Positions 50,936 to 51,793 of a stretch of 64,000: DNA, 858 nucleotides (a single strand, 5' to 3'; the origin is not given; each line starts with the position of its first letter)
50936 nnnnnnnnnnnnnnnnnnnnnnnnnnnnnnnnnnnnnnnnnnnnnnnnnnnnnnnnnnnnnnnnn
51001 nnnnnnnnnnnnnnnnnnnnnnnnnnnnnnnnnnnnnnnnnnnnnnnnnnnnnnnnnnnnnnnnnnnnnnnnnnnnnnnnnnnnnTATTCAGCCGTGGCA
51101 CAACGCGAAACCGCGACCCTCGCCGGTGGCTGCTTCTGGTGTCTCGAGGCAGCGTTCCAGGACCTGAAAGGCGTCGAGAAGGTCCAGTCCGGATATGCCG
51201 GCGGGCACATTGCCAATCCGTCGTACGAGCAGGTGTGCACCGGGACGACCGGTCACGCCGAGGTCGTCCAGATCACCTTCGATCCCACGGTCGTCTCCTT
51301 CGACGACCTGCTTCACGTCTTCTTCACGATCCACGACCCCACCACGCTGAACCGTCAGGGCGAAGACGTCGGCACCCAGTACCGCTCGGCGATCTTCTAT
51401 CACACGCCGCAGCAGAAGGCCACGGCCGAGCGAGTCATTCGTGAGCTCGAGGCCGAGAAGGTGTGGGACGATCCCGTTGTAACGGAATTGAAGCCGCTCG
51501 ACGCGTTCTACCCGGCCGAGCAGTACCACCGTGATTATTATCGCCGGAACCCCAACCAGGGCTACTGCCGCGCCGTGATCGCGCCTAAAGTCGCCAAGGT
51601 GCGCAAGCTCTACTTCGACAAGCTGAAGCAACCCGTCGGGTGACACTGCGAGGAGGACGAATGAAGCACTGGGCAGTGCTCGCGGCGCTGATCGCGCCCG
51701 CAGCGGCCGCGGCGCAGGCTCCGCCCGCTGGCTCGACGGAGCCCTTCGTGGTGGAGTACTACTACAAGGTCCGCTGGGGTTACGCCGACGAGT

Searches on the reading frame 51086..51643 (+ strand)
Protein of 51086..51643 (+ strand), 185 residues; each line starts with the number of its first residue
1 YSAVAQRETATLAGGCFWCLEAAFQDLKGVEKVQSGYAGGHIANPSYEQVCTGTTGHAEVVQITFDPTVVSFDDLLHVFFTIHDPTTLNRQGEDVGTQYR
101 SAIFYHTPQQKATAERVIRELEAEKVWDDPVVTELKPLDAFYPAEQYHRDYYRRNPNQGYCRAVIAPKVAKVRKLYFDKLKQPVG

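Call 80: search_protein_families(library=pfam, proteins=[window:51086-51643:+], max_evalue=0.001)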
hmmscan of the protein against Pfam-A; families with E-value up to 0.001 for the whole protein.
window:51086-51643:+ (185 aa): 1 family
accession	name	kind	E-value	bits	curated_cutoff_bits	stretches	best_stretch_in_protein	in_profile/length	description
PF01625.27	PMSR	-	1e-70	237.4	23.7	1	9-161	1-152/153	Peptide methionine sulfoxide reductase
